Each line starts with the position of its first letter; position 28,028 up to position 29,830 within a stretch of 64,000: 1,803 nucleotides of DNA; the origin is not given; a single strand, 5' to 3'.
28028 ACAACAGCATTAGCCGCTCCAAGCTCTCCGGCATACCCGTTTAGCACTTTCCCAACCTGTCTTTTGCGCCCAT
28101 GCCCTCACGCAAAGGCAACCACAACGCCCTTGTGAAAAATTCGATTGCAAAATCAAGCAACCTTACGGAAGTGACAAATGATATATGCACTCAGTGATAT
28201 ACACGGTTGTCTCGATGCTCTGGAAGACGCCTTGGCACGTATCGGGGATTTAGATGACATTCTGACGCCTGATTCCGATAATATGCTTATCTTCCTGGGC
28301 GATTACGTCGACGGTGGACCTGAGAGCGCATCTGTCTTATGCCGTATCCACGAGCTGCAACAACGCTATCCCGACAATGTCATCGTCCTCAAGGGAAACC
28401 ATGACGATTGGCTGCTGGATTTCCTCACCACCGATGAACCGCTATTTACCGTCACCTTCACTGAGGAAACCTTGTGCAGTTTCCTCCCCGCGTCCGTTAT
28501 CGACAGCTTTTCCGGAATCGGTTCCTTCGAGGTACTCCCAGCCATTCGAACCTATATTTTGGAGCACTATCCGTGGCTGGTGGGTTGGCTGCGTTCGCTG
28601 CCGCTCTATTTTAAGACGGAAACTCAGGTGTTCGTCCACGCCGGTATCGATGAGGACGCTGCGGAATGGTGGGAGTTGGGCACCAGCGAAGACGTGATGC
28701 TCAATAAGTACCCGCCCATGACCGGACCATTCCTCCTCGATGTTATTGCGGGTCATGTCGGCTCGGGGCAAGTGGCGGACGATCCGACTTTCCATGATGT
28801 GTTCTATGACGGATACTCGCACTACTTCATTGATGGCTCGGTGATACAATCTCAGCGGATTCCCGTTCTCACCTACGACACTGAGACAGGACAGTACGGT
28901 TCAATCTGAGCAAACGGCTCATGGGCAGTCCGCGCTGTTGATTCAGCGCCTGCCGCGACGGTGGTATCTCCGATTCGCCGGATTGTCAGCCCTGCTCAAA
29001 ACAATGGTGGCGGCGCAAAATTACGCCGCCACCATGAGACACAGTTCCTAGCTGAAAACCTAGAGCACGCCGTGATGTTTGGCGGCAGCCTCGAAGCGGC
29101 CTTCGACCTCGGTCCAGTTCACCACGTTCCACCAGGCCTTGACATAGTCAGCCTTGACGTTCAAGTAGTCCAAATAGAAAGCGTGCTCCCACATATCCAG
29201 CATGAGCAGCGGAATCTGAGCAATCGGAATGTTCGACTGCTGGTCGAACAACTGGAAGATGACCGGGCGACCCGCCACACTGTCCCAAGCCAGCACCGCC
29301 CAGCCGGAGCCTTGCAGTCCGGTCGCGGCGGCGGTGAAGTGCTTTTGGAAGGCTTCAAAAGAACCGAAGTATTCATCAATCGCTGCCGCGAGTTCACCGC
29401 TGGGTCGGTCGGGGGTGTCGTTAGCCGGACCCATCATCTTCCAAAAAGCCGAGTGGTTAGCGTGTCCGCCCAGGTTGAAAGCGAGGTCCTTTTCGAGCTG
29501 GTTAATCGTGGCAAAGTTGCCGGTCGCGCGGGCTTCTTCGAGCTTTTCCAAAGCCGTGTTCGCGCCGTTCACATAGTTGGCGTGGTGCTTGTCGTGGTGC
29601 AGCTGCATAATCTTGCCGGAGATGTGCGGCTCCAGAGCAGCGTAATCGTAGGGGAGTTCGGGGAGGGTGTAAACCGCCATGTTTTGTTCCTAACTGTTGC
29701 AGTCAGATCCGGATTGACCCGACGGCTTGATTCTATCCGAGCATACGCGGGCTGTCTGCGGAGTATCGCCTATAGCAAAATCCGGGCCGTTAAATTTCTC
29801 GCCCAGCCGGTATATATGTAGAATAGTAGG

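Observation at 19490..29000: Low-GC accessory island between pntB and sodA encoding a candidate undescribed RT-based defence system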

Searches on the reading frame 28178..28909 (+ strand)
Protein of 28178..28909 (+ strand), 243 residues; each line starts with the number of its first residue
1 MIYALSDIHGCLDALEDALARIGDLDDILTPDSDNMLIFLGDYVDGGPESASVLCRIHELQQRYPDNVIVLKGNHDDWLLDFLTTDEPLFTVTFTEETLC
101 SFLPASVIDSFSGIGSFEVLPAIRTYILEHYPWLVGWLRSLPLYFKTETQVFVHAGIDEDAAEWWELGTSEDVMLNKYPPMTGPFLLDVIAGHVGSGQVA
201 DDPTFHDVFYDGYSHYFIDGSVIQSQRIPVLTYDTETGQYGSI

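Call 3: search_protein_families(library=pfam, proteins=[window:28178-28909:+], max_evalue=0.01)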
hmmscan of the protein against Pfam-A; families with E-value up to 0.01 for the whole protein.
window:28178-28909:+ (243 aa): 1 family
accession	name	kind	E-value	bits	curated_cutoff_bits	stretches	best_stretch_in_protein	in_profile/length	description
PF00149.33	Metallophos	-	1.5e-14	55.3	21.5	1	2-174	3-151/191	Calcineurin-like phosphoesterase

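Call 4: search_protein_families(library=padloc, proteins=[window:28178-28909:+], max_evalue=0.01)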
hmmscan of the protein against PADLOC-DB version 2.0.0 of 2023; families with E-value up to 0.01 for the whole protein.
window:28178-28909:+ (243 aa): 0 families

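Call 8: search_protein_families(library=ncbifam, proteins=[window:28178-28909:+], max_evalue=0.1)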
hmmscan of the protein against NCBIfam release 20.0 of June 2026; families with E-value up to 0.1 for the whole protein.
window:28178-28909:+ (243 aa): 9 families
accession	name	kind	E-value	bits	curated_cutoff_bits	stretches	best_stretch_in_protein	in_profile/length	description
NF001204.0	PRK00166.1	equivalog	1.5e-12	47.4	176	1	2-82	3-73/276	symmetrical bis(5'-nucleosyl)-tetraphosphatase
TIGR04075.1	bacter_Pnkp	equivalog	5.9e-08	31.3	750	1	5-84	185-270/851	polynucleotide kinase-phosphatase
NF010148.0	PRK13625.1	equivalog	1.4e-06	28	340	1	5-85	6-86/245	bis(5'-nucleosyl)-tetraphosphatase PrpE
NF008516.0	PRK11439.1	equivalog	7.1e-06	26.2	326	1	2-85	19-90/218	protein-serine/threonine phosphatase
TIGR00668.1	apaH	equivalog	1.1e-05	25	222.85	1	3-81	4-72/279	bis(5'-nucleosyl)-tetraphosphatase (symmetrical) ApaH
NF007425.0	PRK09968.1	equivalog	1.5e-05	24.8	332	1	2-87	17-90/218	protein-serine/threonine phosphatase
TIGR00040.1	yfcE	subfamily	0.021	14.9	56.25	1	2-80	3-64/158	YfcE family phosphodiesterase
TIGR04123.1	P_estr_lig_assc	hypoth_equivalog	0.032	13.6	150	1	22-77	53-110/207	ligase-associated DNA damage response endonuclease PdeM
NF006988.0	PRK09453.1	equivalog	0.091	12.6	117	0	3-76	4-74/183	phosphodiesterase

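Call 35: search_protein_families(library=padloc, proteins=[window:28178-28909:+], max_evalue=10)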
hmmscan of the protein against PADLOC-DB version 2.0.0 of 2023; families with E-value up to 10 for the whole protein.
window:28178-28909:+ (243 aa): 0 families

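Call 74: find_related_loci(query=A8, collection=metagenome_contigs, flank=8000)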
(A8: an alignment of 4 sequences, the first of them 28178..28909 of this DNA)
Query A8 (243 aa) in metagenome_contigs; peptide patterns used: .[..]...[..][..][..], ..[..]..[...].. (x = any residue, [..] = any of these).
600 stretches matched a pattern (row limit reached: there are more); 489 encode a relative of the query (tblastn E <= 1e-3); the best 80 are kept; 80 distinct loci.
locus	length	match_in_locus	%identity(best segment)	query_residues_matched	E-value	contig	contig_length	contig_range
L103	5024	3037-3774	43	1-240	2e-62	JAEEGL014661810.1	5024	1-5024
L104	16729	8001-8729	42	2-243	2e-61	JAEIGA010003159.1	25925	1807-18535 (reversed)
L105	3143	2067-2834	42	1-240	4e-60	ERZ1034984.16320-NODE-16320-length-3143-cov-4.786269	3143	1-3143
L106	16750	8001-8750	40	1-240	2e-55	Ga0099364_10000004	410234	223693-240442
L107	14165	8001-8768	37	1-240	8e-53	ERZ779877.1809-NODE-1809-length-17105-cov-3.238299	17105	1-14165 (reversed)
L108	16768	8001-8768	37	1-240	7e-52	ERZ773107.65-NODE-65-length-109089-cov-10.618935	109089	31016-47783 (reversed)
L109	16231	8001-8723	38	2-240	2e-45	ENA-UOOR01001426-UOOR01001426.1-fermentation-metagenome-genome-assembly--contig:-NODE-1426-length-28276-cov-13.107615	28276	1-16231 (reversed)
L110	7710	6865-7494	38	2-240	4e-41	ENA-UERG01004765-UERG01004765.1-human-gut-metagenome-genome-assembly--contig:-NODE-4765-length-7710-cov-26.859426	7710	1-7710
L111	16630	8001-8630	38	2-240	5e-41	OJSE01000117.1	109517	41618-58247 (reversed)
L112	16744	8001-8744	34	3-243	8e-37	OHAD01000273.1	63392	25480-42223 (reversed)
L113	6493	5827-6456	34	1-243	2e-33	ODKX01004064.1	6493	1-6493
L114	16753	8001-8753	33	2-234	7e-31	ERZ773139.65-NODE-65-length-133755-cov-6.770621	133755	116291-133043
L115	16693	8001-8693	34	3-237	2e-29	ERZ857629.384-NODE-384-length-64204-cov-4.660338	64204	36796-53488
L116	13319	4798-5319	36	3-177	3e-22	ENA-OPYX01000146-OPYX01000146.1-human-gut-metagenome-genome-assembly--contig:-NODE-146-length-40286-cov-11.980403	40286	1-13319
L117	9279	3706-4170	35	3-164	5e-22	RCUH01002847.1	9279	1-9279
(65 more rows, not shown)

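Call 77: search_protein_families(library=pfam, proteins=[L111:3860-4507:+, L111:4494-5384:+, L111:5571-6596:+, L111:6593-7204:+, L109:3246-4352:+, L109:5068-5940:+, L109:6118-7170:+, L109:7237-7812:+, L106:5076-7148:+, L106:13454-15655:+], max_evalue=0.01)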
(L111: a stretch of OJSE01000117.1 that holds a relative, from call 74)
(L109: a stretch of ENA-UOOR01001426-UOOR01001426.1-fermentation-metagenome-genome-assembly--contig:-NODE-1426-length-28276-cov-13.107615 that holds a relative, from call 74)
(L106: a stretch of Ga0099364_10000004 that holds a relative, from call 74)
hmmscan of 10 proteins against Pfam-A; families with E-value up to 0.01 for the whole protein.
L111:3860-4507:+ (215 aa): 0 families

L111:4494-5384:+ (296 aa): 3 families
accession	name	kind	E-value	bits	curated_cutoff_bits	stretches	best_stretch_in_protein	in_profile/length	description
PF00521.26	DNA_topoisoIV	-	1.1e-06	28.3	31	1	209-293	325-407/432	DNA gyrase/topoisomerase IV, subunit A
PF00467.35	KOW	-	0.00024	21.2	22.3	1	114-137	2-25/32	KOW motif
PF23291.1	KOW4_SPT5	-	0.0018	18.5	27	0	111-132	9-30/55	Transcription elongation factor SPT5, fourth KOW domain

L111:5571-6596:+ (341 aa): 1 family
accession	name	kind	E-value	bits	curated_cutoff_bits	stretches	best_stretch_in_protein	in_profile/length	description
PF13280.12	WYL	-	0.00017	21.9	21.8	1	151-224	4-70/70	WYL domain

L111:6593-7204:+ (203 aa): 2 families
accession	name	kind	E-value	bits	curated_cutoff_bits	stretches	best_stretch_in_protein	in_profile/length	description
PF00149.33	Metallophos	-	1e-09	39.6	21.5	1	12-161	6-172/191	Calcineurin-like phosphoesterase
PF12850.12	Metallophos_2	-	9.3e-05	22.9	27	1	41-151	10-120/154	Calcineurin-like phosphoesterase superfamily domain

L109:3246-4352:+ (368 aa): 0 families

L109:5068-5940:+ (290 aa): 0 families

L109:6118-7170:+ (350 aa): 1 family
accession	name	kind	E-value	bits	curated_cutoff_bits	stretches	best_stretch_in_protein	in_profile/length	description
PF23220.1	HAT_Syf1_M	-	0.0021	18.4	27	1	121-205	91-176/213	Pre-mRNA-splicing factor SYF1 middle HAT repeat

L109:7237-7812:+ (191 aa): 0 families

L106:5076-7148:+ (690 aa): 4 families
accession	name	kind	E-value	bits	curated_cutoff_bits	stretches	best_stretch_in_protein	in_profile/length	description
PF17866.7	AAA_lid_6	-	9.9e-16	58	24.3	1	613-673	2-60/60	AAA lid domain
PF00004.35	AAA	-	2.2e-14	54.4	21.2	1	457-582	1-124/131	ATPase family associated with various cellular activities (AAA)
PF07728.20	AAA_5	-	0.0014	19.1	22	1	456-526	1-75/139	AAA domain (dynein-related subfamily)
PF13401.12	AAA_22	-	0.0051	17.6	27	0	454-562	5-122/130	AAA domain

L106:13454-15655:+ (733 aa): 1 family
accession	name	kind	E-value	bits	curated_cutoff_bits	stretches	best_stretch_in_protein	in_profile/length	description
PF13280.12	WYL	-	1.6e-07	31.6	21.8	1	181-231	30-70/70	WYL domain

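Call 93: find_related_loci(query=A8, collection=viral_contigs, flank=8000)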
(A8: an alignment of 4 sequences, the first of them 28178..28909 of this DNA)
Query A8 (243 aa) in viral_contigs; peptide patterns used: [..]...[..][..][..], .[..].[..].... (x = any residue, [..] = any of these).
436 stretches matched a pattern; 250 encode a relative of the query (tblastn E <= 1e-3); the best 80 are kept; 80 distinct loci.
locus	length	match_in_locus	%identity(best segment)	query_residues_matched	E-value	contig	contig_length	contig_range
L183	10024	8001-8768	37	1-240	3e-53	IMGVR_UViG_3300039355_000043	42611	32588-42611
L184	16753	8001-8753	33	2-234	1e-30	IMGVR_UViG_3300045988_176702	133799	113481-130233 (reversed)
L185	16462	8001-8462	34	4-164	2e-19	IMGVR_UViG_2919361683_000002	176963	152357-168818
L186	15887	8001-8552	31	5-194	7e-19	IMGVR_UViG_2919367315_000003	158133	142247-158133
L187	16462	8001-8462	32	4-164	8e-19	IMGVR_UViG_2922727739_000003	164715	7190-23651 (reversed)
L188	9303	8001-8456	36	3-160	3e-18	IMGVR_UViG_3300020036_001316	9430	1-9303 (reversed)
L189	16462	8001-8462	32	4-164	1e-17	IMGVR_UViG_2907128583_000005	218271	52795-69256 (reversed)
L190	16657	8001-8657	27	3-234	2e-17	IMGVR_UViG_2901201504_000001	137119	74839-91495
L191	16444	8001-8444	31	4-158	7e-17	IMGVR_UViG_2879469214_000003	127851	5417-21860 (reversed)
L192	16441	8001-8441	32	3-186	1e-16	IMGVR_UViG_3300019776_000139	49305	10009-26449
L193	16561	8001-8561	29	3-177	1e-16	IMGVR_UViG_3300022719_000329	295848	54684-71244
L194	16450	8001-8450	28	3-180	1e-16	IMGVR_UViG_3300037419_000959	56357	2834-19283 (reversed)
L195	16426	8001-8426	32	3-164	2e-16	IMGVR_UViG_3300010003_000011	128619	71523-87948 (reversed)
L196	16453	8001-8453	32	4-164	2e-16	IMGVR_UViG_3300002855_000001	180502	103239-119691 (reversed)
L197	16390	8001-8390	31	1-158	4e-16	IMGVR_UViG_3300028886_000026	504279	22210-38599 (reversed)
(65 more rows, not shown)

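Call 102: search_protein_families(library=pfam, proteins=[L106:13-1071:+, L106:1396-2013:+, L106:2010-4214:+, L106:4159-4983:-, L106:7197-7799:+, L106:7998-8912:+, L106:9068-10489:+, L106:10536-11225:+, L106:11948-13426:+, L106:15757-16749:+], max_evalue=0.001)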
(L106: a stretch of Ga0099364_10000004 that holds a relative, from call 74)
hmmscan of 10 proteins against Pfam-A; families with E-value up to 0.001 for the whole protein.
L106:13-1071:+ (352 aa): 3 families
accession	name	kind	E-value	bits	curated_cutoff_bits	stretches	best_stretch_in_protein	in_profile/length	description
PF01595.25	CNNM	-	8.4e-25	87.9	28.4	1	2-92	90-179/181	Cyclin M transmembrane N-terminal domain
PF03471.22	CorC_HlyC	-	6.3e-18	65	27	1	246-328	2-79/81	Transporter associated domain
PF00571.33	CBS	-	1.5e-11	44.9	24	1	181-230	7-56/57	CBS domain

L106:1396-2013:+ (205 aa): 1 family
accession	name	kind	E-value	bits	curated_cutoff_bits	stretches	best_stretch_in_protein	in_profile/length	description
PF01029.23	NusB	-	3e-26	92.8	23.1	1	31-175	3-133/133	NusB family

L106:2010-4214:+ (734 aa): 1 family
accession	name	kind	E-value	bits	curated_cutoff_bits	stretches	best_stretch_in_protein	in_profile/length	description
PF01757.29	Acyl_transf_3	-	8.5e-25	87.9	31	1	8-337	3-299/326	Acyltransferase domain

L106:4159-4983:- (274 aa): 0 families

L106:7197-7799:+ (200 aa): 0 families

L106:7998-8912:+ (304 aa): 1 family
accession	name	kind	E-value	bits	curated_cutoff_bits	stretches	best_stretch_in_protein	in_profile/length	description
PF00149.33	Metallophos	-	1.4e-14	55.4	21.5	1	2-180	2-168/191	Calcineurin-like phosphoesterase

L106:9068-10489:+ (473 aa): 1 family
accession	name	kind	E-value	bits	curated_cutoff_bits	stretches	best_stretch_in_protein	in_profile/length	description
PF22507.2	DUF6994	-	2e-07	31.4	27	0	318-379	83-141/226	Family of unknown function (DUF6994)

L106:10536-11225:+ (229 aa): 1 family
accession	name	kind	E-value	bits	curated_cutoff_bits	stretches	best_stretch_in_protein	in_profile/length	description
PF00149.33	Metallophos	-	8.7e-15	56.1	21.5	1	4-211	5-190/191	Calcineurin-like phosphoesterase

L106:11948-13426:+ (492 aa): 6 families
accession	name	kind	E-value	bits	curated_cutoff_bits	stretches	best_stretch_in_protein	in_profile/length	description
PF13749.12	HATPase_c_4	-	1.3e-24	86.4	26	1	288-372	1-89/89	Putative ATP-dependent DNA helicase recG C-terminal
PF04326.19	SLFN_AlbA_2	-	1.9e-18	67.6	25.3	1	14-119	1-117/118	Schlafen, AlbA_2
PF13412.12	HTH_24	-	6.8e-09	35.6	21.9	1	438-479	7-48/48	Winged helix-turn-helix DNA-binding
PF08279.18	HTH_11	-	2.3e-05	24.6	25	1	438-476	4-43/55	HTH domain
PF12802.13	MarR_2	-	0.00013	22.5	27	1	431-488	2-60/61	MarR family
PF01047.28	MarR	-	0.00042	20.6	24.6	1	432-478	1-47/59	MarR family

L106:15757-16749:+ (331 aa): 3 families
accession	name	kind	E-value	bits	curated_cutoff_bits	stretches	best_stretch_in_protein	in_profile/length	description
PF02601.20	Exonuc_VII_L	-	5.4e-67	226.9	35.9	1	128-311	1-178/315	Exonuclease VII, large subunit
PF13742.12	tRNA_anti_2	-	8.2e-24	84.1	27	1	11-102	2-92/95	OB-fold nucleic acid binding domain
PF01336.31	tRNA_anti-codon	-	8.5e-09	35.7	27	1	32-102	1-70/75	OB-fold nucleic acid binding domain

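Call 104: search_solved_structures(query=window:28178-28909:+, max_evalue=0.01)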
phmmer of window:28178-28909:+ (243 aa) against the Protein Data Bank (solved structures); distinct sequences matched with E-value up to 0.01: 89 (the best 60 are shown).
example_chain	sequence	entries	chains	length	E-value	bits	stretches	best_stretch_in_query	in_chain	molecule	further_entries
5vjv_A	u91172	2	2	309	5.2e-07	32.6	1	4-83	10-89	Rhizobiales-like phosphatase 2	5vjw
5zt0_A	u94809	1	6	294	1.7e-06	30.9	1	31-76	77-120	Serine/threonine-protein phosphatase PP1-alpha catalytic subunit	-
5zqv_A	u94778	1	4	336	2.1e-06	30.6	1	31-76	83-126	Serine/threonine-protein phosphatase PP1-alpha catalytic subunit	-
8a8f_A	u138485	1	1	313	2.4e-06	30.4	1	31-76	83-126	Serine/threonine-protein phosphatase PP1-2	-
7qwj_A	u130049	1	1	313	2.4e-06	30.4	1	31-76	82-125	Serine/threonine-protein phosphatase PP1-2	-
8pq7_A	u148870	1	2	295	2.9e-06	30.1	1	29-76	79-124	Serine/threonine-protein phosphatase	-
6zej_D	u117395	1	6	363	3e-06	30.1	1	31-76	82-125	Serine/threonine-protein phosphatase PP1-alpha catalytic subunit,Phosphatase and actin reg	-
7n6g_4D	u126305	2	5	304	4.1e-06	29.6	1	34-76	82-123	FAP15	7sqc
1u32_A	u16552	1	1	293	4.3e-06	29.6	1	31-76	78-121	Serine/threonine protein phosphatase PP1-gamma catalytic subunit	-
6obr_A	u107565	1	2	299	4.3e-06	29.6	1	31-76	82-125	Serine/threonine-protein phosphatase PP1-alpha catalytic subunit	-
9t9n_A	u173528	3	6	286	4.4e-06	29.5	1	2-85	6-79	Bis(5'-nucleosyl)-tetraphosphatase, symmetrical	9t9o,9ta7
4v0v_A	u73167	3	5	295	4.4e-06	29.5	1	31-76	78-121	SERINE/THREONINE-PROTEIN PHOSPHATASE PP1-GAMMA CATALYTIC SUBUNIT | PROTEIN PHOSPHATASE PP1-GAMMA CATALYTIC SUBUNIT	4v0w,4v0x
6obs_A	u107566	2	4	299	4.5e-06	29.5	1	31-76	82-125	Serine/threonine-protein phosphatase PP1-alpha catalytic subunit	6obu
7txh_C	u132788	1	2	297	4.5e-06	29.5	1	31-76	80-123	Serine/threonine-protein phosphatase PP1-alpha catalytic subunit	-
3e7a_A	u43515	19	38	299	4.5e-06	29.5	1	31-76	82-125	Serine/threonine-protein phosphatase PP1-alpha catalytic subunit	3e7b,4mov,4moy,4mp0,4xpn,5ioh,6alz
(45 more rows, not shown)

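Call 116: search_protein_families(library=phrogs, proteins=[window:28178-28909:+], max_evalue=0.001)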
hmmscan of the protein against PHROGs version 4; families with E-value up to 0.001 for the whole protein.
window:28178-28909:+ (243 aa): 4 families
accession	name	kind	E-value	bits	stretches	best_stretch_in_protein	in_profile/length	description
phrog_246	-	other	3.7e-24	86.5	1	2-166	178-316/417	NinI-like serine-threonine phosphatase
phrog_20114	-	other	3.9e-13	50.9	1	2-85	5-79/131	phosphoesterase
phrog_8238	-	DNA, RNA and nucleotide metabolism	2.3e-11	43.5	1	2-105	174-270/737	RNA ligase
phrog_1649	-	other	2e-07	31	1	2-82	38-110/308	metallo-phosphoesterase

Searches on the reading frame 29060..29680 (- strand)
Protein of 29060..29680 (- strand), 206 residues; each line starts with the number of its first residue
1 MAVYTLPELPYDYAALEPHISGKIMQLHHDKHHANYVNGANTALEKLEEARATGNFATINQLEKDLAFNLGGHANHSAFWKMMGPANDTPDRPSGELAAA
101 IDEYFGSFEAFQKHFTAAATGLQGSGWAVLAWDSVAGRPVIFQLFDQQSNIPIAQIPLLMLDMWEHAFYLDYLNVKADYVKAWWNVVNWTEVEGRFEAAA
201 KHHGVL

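Call 3: search_protein_families(library=pfam, proteins=[window:29060-29680:-], max_evalue=0.01)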
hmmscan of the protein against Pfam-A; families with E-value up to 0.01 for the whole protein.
window:29060-29680:- (206 aa): 2 families
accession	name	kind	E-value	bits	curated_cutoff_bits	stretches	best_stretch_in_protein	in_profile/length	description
PF02777.23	Sod_Fe_C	-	1e-36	125.5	20.9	1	93-194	1-101/102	Iron/manganese superoxide dismutases, C-terminal domain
PF00081.27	Sod_Fe_N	-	2.4e-33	114.9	27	1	4-83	2-81/82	Iron/manganese superoxide dismutases, alpha-hairpin domain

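Call 59: find_encoding_contigs(protein=window:29060-29680:-, flank=10000, max_places=6)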
Protein window:29060-29680:- (206 aa): 20 contigs read that carry it; 6 places shown.
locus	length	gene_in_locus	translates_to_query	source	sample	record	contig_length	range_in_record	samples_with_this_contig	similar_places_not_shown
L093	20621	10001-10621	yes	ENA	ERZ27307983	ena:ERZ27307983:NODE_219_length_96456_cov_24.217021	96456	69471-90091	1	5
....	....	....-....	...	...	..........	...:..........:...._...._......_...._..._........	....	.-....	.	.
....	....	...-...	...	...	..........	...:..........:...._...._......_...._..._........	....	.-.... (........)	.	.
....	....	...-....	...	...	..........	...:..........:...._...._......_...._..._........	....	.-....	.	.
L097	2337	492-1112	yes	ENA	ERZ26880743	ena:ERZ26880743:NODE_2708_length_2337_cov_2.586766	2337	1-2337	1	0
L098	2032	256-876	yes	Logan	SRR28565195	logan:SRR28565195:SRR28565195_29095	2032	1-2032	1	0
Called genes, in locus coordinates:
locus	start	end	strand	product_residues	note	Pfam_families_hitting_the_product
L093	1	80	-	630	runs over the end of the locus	PF12229:PG_binding_4, PF04294:VanW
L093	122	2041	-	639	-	PF00009:GTP_EFTU, PF22042:EF-G_D2, PF03144:GTP_EFTU_D2, PF00679:EFG_C, PF21018:BipA_C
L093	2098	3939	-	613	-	PF00158:Sigma54_activat (faint), PF03193:RsgA_GTPase (faint), PF00005:ABC_tran, PF13401:AAA_22 (faint), PF13304:AAA_21, PF08352:oligo_HPY, PF00005:ABC_tran, PF02463:SMC_N, +1 more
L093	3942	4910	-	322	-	PF12911:OppC_N, PF00528:BPD_transp_1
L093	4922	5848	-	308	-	PF19300:BPD_transp_1_N, PF00528:BPD_transp_1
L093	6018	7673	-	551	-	PF00496:SBP_bac_5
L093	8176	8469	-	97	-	-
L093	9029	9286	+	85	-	-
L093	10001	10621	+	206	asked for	PF00081:Sod_Fe_N, PF02777:Sod_Fe_C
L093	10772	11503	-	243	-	PF00149:Metallophos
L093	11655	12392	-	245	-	-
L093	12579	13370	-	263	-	-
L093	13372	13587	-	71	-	-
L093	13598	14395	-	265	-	PF00078:RVT_1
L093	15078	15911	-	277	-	-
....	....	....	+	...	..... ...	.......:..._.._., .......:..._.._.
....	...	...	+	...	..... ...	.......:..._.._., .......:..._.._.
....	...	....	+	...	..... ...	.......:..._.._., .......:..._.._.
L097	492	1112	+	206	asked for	PF00081:Sod_Fe_N, PF02777:Sod_Fe_C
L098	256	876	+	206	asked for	PF00081:Sod_Fe_N, PF02777:Sod_Fe_C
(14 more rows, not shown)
